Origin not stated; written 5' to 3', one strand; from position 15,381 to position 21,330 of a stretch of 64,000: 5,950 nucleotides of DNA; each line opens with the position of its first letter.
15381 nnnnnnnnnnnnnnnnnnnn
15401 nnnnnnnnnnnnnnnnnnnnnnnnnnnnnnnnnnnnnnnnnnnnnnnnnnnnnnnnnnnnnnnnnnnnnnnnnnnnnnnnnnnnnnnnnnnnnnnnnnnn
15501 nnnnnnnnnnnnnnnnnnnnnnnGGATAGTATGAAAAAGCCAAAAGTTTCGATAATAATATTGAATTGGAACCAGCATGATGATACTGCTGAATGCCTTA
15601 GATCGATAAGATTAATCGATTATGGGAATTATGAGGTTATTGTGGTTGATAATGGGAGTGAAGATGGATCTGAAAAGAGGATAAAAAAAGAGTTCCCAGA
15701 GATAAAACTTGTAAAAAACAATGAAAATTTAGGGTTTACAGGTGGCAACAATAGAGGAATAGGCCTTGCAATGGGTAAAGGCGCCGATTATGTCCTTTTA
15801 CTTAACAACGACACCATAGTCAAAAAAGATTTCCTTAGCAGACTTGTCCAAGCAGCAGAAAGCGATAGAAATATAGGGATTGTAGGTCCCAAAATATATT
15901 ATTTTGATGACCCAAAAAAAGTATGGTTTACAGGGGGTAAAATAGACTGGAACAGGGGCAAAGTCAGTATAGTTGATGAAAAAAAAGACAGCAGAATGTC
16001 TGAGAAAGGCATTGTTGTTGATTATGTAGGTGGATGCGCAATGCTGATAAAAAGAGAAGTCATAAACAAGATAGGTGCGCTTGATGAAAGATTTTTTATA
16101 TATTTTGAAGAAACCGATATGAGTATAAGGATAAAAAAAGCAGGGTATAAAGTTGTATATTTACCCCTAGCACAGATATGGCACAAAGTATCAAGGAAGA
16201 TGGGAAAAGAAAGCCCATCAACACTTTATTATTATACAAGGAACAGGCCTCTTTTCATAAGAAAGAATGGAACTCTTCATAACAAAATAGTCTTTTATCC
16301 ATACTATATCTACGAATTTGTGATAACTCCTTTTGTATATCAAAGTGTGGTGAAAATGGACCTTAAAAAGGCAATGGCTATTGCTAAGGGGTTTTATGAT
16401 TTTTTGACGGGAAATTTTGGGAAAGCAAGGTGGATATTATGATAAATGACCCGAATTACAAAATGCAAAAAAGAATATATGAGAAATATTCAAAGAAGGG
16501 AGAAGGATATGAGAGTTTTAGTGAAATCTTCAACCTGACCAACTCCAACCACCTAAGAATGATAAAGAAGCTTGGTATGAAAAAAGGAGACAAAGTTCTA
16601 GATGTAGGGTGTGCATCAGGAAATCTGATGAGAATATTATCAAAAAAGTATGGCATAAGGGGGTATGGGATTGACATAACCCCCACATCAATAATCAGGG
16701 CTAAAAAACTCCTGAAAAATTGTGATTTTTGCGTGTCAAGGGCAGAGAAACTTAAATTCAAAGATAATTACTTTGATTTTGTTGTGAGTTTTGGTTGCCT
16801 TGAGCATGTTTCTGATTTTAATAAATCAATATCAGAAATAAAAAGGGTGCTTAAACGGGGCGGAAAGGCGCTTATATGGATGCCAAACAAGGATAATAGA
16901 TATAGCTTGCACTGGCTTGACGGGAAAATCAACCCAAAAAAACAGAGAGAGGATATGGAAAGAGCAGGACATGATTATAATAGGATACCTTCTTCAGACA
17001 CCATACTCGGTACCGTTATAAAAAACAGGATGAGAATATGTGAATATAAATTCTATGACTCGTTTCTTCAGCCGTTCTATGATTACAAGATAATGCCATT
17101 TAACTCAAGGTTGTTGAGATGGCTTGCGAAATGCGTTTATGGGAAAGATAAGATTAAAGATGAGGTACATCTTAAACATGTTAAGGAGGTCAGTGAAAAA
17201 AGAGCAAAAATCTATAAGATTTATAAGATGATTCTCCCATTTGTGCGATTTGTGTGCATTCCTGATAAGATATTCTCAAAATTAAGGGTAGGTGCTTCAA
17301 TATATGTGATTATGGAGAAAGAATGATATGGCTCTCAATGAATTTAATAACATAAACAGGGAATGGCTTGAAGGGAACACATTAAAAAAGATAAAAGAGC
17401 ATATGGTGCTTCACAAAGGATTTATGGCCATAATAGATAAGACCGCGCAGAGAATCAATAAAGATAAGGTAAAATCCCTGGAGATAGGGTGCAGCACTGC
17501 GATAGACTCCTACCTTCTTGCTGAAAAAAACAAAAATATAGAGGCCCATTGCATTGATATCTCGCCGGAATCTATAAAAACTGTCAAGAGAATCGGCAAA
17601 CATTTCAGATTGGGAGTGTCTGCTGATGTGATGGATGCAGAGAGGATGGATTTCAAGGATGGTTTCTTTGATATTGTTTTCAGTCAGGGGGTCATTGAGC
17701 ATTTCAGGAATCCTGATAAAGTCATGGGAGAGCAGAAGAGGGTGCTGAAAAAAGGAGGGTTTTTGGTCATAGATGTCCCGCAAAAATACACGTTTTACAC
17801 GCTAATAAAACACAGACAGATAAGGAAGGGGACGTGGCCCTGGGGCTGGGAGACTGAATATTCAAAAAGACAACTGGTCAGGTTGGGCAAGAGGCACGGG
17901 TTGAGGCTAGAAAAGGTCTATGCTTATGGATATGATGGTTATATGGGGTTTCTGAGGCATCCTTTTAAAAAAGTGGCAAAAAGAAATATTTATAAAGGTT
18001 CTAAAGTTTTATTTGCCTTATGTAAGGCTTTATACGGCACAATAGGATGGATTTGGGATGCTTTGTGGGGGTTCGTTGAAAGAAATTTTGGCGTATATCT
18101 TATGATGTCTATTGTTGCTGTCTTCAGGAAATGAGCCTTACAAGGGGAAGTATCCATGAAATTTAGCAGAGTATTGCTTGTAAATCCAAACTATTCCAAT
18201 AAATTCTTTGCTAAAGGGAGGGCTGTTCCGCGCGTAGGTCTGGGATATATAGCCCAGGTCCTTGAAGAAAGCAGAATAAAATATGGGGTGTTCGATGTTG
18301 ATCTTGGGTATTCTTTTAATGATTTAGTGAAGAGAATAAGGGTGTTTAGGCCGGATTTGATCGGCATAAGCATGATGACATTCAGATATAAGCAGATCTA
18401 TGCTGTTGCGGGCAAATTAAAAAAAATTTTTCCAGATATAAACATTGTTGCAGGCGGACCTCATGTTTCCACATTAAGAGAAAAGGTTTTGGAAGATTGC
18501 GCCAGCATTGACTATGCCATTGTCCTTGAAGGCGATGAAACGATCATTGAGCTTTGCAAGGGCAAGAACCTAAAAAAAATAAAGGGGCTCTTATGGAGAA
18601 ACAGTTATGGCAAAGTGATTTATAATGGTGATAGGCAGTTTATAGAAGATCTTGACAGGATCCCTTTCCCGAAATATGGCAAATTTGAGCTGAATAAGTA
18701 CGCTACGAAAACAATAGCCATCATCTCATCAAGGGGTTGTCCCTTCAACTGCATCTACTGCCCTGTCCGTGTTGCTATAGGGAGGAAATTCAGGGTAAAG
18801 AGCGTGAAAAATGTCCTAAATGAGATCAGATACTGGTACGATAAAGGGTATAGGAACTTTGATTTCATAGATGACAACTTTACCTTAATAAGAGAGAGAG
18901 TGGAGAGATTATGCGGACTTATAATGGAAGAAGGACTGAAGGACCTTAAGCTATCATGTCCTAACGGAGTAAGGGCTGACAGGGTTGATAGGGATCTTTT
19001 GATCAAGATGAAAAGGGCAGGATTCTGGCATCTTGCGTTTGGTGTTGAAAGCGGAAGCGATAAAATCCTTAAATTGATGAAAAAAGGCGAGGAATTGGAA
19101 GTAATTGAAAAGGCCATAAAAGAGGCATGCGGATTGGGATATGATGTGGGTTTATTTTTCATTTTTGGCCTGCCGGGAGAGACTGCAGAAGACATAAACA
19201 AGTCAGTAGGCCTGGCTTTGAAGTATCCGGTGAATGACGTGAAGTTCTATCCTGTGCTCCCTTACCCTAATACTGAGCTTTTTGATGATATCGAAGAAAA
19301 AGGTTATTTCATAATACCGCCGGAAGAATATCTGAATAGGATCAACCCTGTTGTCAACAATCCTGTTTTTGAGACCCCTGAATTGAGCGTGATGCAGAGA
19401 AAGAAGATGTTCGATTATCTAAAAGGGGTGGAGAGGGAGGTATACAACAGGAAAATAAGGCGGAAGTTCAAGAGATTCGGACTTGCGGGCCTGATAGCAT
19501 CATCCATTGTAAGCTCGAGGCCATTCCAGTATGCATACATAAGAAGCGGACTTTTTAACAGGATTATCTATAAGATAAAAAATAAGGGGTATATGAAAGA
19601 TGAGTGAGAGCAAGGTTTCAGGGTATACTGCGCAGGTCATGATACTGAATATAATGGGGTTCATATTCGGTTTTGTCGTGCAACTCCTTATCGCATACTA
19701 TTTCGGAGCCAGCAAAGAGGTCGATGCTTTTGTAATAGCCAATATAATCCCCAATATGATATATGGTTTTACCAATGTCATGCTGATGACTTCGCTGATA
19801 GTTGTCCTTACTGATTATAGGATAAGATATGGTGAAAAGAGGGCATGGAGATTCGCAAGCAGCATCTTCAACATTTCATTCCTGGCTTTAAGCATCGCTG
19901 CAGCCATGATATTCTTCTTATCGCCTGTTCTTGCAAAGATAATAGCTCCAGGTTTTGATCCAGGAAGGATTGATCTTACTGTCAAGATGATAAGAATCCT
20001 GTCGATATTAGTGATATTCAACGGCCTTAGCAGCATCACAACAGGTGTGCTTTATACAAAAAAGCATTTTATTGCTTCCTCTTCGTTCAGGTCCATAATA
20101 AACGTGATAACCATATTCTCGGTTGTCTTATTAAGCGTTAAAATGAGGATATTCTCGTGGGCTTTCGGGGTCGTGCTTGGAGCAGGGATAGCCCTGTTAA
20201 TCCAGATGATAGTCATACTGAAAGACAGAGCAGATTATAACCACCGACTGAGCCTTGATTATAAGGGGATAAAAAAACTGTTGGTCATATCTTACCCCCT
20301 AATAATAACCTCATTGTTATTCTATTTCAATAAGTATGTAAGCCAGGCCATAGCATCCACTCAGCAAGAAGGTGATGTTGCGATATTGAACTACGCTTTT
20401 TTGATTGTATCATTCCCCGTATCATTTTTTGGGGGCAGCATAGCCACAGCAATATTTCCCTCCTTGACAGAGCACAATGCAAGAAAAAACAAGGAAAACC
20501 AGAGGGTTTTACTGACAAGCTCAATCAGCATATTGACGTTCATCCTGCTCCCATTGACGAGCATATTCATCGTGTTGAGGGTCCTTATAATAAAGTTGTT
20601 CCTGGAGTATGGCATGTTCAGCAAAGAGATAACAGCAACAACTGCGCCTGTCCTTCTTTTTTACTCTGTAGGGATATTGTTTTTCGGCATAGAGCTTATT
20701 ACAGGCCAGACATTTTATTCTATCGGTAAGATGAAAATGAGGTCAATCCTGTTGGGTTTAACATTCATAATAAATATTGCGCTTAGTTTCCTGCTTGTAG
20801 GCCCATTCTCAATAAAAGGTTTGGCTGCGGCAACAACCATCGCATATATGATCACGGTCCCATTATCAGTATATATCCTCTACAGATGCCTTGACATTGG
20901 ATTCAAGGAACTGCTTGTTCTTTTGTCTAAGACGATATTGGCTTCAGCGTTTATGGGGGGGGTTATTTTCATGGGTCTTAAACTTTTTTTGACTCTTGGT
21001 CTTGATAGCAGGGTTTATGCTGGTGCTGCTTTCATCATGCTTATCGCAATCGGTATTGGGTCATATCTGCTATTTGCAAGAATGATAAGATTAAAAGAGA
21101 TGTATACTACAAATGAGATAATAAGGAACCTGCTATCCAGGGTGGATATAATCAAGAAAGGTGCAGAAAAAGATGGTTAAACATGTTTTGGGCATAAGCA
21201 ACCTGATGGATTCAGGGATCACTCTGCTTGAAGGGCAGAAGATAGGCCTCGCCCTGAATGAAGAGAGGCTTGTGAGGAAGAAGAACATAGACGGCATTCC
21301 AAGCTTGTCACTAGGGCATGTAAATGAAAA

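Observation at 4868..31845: LPS-core-like heptose machinery in an archaeon with no lipid A or Kdo genes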

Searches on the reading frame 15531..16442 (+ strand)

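Call 4: search_protein_families(library=pfam, proteins=[window:15531-16442:+])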
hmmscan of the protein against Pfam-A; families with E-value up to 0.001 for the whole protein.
window:15531-16442:+ (303 aa): 5 families
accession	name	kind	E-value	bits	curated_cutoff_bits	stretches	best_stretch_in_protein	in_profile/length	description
PF00535.33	Glycos_transf_2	-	1.8e-25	90.2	23.3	1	7-181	1-167/168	Glycosyl transferase family 2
PF13641.12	Glyco_tranf_2_3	-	9.8e-20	72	27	1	4-224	1-213/230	Glycosyltransferase like family 2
PF13632.12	Glyco_trans_2_3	-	1.4e-10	41.8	27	1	87-225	1-130/198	Glycosyl transferase family group 2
PF10111.15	Glyco_tranf_2_2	-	8.1e-07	29.2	27.3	1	20-216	16-213/276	Glycosyltransferase like family 2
PF13712.12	Glyco_tranf_2_5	-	4.9e-06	26.9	27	1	84-219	53-190/210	Glycosyltransferase like family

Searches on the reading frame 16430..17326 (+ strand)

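Call 4: search_protein_families(library=pfam, proteins=[window:16430-17326:+])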
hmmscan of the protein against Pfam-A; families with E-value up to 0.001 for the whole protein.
window:16430-17326:+ (298 aa): 10 families
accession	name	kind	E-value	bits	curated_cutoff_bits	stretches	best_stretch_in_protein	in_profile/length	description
PF08241.18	Methyltransf_11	-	3.9e-23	82.3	21.2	1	57-149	1-95/95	Methyltransferase domain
PF13847.12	Methyltransf_31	-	9.9e-21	74.4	27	1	51-159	2-114/145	Methyltransferase domain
PF13649.12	Methyltransf_25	-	8.5e-20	71.7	27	1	56-145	1-97/97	Methyltransferase domain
PF13489.12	Methyltransf_23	-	6e-16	59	27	1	45-161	17-131/164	Methyltransferase domain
PF01209.24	Ubie_methyltran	-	7.2e-13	48.9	20.1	1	26-148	19-150/233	ubiE/COQ5 methyltransferase family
PF02353.26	CMAS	-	1.7e-12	47.7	27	1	44-150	54-165/273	Mycolic acid cyclopropane synthetase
PF08242.18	Methyltransf_12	-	1.8e-12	48.3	30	1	57-146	1-97/98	Methyltransferase domain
PF07021.18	MetW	-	1e-09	38.8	21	1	43-153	5-111/193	Methionine biosynthesis protein MetW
PF01728.25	FtsJ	-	4.9e-05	23.8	24.1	1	44-120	12-97/181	FtsJ-like methyltransferase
PF08003.17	Methyltransf_9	-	0.0006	19.3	23.8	0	43-148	106-216/315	Protein of unknown function (DUF1698)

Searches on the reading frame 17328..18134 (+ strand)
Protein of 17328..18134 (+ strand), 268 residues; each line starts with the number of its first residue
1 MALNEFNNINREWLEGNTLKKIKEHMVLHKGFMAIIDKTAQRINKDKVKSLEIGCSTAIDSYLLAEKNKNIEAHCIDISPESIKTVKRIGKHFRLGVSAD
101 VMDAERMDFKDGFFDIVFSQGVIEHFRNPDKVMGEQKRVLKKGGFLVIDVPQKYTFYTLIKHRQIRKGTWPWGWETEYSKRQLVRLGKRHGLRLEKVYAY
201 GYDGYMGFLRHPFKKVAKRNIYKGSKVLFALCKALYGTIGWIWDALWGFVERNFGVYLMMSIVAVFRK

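Call 4: search_protein_families(library=pfam, proteins=[window:17328-18134:+])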
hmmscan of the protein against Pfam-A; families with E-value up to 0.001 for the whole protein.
window:17328-18134:+ (268 aa): 7 families
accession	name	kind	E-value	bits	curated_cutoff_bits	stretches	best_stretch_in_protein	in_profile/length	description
PF08241.18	Methyltransf_11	-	8.5e-20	71.6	21.2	1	51-148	1-95/95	Methyltransferase domain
PF13847.12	Methyltransf_31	-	1e-19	71.1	27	1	45-152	2-113/145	Methyltransferase domain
PF13649.12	Methyltransf_25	-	1.4e-16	61.4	27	1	51-144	2-97/97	Methyltransferase domain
PF13489.12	Methyltransf_23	-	1.9e-14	54.2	27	1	35-196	12-163/164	Methyltransferase domain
PF08242.18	Methyltransf_12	-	1.8e-13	51.5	30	1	51-146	1-98/98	Methyltransferase domain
PF07021.18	MetW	-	7.7e-06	26.1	21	1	41-142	8-104/193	Methionine biosynthesis protein MetW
PF01209.24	Ubie_methyltran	-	1.9e-05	24.6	20.1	1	6-148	13-151/233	ubiE/COQ5 methyltransferase family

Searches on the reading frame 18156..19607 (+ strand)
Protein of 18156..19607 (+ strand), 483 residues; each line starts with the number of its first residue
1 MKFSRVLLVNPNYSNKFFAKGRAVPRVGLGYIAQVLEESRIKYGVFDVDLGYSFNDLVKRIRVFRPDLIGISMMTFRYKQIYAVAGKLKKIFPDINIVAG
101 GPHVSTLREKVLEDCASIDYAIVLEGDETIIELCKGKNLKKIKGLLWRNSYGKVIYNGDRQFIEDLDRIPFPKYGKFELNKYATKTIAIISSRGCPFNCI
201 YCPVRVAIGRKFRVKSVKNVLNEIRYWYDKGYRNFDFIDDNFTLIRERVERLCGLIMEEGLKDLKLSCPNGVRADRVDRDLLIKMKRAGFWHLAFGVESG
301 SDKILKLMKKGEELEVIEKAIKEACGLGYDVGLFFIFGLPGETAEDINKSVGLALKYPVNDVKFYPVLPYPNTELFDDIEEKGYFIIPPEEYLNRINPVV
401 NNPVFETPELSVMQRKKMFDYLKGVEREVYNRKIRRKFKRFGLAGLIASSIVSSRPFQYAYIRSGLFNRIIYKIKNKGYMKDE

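Call 4: search_protein_families(library=pfam, proteins=[window:18156-19607:+])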
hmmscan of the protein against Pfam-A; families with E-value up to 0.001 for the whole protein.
window:18156-19607:+ (483 aa): 2 families
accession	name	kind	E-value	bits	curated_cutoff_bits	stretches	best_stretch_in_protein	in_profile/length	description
PF04055.27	Radical_SAM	-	7.9e-26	91.6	29.5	1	189-351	1-163/166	Radical SAM superfamily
PF02310.24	B12-binding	-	1.4e-18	67.3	32.1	1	24-132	12-119/121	B12 binding domain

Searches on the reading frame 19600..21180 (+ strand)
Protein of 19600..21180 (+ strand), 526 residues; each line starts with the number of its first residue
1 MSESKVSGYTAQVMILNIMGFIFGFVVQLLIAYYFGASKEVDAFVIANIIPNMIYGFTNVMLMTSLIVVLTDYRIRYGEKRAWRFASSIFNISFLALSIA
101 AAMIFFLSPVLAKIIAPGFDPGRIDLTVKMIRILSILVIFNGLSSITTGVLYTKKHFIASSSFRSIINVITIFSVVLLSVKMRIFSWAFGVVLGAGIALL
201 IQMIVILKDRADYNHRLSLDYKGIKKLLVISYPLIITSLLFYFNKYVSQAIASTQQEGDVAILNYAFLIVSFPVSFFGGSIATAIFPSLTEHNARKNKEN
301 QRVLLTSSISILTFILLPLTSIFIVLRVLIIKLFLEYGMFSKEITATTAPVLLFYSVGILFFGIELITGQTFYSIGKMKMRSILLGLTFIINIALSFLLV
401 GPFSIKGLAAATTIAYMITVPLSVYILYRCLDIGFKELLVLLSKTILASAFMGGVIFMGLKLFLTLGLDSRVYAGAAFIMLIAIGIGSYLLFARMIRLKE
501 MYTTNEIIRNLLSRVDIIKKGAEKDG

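Call 4: search_protein_families(library=pfam, proteins=[window:19600-21180:+])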
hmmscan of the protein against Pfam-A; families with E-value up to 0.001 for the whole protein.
window:19600-21180:+ (526 aa): 3 families
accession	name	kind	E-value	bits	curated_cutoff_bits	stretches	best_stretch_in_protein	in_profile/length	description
PF03023.19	MurJ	-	2.5e-68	231.2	27.4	1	31-465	1-438/451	Lipid II flippase MurJ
PF13440.11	Polysacc_synt_3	-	6.7e-13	49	23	1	85-335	46-284/293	Polysaccharide biosynthesis protein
PF01554.23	MatE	-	8.1e-08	32.6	24.9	1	233-398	1-161/161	MatE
